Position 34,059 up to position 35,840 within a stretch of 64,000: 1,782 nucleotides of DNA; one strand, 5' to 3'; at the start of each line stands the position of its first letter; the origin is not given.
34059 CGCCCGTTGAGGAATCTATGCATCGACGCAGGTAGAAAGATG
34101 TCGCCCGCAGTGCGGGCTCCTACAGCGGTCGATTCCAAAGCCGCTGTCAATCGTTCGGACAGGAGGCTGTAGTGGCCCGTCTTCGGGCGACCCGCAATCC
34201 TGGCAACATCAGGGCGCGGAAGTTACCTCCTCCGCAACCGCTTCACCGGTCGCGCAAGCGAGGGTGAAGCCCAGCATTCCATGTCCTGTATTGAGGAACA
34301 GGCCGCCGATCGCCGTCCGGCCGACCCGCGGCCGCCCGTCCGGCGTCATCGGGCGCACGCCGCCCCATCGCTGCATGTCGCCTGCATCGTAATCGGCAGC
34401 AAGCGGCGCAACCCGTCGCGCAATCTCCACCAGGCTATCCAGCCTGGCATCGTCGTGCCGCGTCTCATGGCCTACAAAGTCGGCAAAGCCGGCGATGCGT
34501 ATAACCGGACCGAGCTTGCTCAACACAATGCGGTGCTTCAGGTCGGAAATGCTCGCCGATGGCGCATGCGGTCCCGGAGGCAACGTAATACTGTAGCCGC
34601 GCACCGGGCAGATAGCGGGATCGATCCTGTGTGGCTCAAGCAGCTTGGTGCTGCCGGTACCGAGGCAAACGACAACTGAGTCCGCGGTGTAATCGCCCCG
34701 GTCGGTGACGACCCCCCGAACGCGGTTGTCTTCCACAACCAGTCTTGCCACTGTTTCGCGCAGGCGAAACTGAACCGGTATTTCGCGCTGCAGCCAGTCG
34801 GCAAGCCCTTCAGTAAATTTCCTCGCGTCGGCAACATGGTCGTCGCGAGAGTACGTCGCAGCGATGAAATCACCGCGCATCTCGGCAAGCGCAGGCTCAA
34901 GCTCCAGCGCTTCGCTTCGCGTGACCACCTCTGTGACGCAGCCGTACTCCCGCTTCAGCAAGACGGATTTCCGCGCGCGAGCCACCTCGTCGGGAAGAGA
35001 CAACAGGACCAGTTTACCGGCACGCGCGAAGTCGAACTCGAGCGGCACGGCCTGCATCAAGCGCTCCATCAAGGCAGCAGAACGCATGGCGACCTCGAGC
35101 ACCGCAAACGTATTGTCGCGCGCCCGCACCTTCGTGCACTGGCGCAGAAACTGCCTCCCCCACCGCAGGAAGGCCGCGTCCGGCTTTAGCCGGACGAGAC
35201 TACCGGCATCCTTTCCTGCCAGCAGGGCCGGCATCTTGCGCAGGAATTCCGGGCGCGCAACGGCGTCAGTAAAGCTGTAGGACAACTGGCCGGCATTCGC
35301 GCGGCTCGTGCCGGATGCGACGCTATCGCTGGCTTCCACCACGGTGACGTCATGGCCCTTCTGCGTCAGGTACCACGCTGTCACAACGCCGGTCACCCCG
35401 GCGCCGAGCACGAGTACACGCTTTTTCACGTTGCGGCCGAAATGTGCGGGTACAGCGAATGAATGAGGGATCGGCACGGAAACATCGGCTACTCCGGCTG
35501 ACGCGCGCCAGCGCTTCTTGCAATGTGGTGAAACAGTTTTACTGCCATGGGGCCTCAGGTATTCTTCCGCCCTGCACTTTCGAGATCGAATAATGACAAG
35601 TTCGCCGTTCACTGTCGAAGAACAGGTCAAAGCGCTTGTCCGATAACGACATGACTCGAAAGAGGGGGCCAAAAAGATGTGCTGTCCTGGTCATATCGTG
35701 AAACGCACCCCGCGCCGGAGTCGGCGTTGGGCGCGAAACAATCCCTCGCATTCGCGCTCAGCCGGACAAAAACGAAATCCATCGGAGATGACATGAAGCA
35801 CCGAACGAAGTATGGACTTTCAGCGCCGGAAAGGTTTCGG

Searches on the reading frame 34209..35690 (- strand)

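Call 49: search_protein_families(library=pfam, proteins=[window:34209-35690:-], max_evalue=0.00001)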
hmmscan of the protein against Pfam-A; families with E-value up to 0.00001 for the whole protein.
window:34209-35690:- (493 aa): 6 families
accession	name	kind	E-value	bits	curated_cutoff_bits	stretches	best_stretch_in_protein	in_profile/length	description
PF01266.30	DAO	-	1.5e-62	212.6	27.9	1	91-487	1-352/353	FAD dependent oxidoreductase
PF07992.20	Pyr_redox_2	-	5.9e-11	42.8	26.1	1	87-133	140-186/291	Pyridine nucleotide-disulphide oxidoreductase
PF01593.30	Amino_oxidase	-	2.9e-09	37.2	19.8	0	100-124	2-26/443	Flavin containing amine oxidoreductase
PF00070.33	Pyr_redox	-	9.3e-07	29.7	22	0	91-125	1-35/82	Pyridine nucleotide-disulphide oxidoreductase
PF13450.12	NAD_binding_8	-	1e-06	29.4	21.9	1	94-124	1-31/68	NAD(P)-binding Rossmann-like domain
PF00890.30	FAD_binding_2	-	1.4e-06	28.2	20.4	0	92-133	2-43/414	FAD binding domain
